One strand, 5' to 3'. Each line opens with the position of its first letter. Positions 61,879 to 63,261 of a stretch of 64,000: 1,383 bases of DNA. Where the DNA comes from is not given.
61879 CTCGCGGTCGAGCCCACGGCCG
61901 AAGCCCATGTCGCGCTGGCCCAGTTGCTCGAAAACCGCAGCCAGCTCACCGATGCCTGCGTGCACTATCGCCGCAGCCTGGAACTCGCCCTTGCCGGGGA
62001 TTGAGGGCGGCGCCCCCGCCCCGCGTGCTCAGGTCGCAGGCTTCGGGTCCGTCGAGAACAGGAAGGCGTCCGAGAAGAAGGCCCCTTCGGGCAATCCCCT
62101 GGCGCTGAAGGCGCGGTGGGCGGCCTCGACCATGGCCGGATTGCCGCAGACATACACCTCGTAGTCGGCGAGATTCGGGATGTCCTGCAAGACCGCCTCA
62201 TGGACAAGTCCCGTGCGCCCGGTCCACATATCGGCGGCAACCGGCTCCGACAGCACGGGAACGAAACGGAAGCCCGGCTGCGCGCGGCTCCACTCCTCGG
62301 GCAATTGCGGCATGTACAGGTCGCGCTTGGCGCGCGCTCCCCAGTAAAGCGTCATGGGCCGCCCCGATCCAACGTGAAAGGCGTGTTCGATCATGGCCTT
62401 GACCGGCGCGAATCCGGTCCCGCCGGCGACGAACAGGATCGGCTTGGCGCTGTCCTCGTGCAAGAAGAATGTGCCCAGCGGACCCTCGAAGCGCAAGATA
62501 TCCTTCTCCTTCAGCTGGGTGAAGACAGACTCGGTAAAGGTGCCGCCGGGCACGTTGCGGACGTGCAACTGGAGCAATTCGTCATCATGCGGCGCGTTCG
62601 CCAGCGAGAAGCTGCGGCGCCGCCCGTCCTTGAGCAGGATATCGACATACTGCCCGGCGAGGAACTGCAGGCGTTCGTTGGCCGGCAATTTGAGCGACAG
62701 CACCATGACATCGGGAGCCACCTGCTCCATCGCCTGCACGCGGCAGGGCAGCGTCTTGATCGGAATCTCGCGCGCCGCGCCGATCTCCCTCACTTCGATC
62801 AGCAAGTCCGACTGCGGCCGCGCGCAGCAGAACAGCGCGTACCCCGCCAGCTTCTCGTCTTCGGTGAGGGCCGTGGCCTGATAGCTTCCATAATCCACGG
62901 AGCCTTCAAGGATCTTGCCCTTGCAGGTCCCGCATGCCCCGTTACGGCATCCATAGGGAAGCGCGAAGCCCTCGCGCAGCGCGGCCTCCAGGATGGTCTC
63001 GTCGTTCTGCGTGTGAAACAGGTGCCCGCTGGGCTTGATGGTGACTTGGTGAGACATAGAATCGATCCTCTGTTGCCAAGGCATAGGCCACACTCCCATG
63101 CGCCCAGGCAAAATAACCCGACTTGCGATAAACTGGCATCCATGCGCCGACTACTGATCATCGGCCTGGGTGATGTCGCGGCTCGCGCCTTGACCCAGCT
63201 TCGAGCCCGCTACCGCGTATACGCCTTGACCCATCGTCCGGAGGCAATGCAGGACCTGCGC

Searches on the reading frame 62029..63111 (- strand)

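Call 13: search_protein_families(library=ncbifam, proteins=[window:62029-63111:-], max_evalue=0.00001)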
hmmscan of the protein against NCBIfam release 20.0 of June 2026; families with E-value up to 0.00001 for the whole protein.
window:62029-63111:- (360 aa): 22 families
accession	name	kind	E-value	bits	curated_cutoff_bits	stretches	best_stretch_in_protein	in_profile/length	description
NF040810.1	BenC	equivalog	9.6e-66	222.2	430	1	32-350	15-330/333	benzoate 1,2-dioxygenase electron transfer component BenC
NF045803.1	MethMoxFADbindMmoC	equivalog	1.7e-57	194.8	500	1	31-352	15-342/343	aromatic/alkene monooxygenase hydroxylase FAD-binding subunit MmoC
NF008822.0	PRK11872.1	equivalog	1.7e-56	191.7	402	1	31-353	16-338/341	anthranilate 1,2-dioxygenase electron transfer component AntC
NF005963.0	PRK08051.1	equivalog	2.9e-55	187.1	230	1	119-352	2-232/233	NAD(P)H-flavin reductase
NF052252.1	flav_redu_LuxG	exception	1.4e-38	132.4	340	1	122-351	2-230/232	flavin mononucleotide reductase LuxG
TIGR01941.1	nqrF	equivalog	1.8e-38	132.5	295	2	164-350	205-403/405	NADH:ubiquinone reductase (Na(+)-transporting) subunit F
TIGR02160.1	PA_CoA_Oxy5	hypoth_equivalog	6.6e-36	123.8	420.8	2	124-356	5-247/352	1,2-phenylacetyl-CoA epoxidase subunit PaaE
NF058606.1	GlBtMonoRdsGbcB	equivalog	5e-31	107.9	500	2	149-349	42-246/362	glycine betaine monooxygenase reductase subunit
NF007964.0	PRK10684.1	equivalog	6.5e-31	107.5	383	2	124-351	13-238/333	NADH oxidoreductase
NF004317.0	PRK05713.1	equivalog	1.6e-30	106.5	338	1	32-351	11-309/312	iron-sulfur-binding ferredoxin reductase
NF009805.0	PRK13289.1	equivalog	6.4e-22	78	432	1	148-344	183-386/399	NO-inducible flavohemoprotein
TIGR02008.1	fdx_plant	subfamily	4.5e-17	61.6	81.15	1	30-107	15-90/97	ferredoxin [2Fe-2S]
NF006220.0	PRK08345.1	subfamily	5.4e-12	45.6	395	1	145-267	38-159/294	cytochrome-c3 hydrogenase subunit gamma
TIGR02911.1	sulfite_red_B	equivalog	1.9e-11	43.6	288.6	1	153-342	34-216/261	anaerobic sulfite reductase subunit AsrB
NF008178.0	PRK10926.1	equivalog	2.1e-11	43.5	390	1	125-332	9-222/248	ferredoxin--NADP(+) reductase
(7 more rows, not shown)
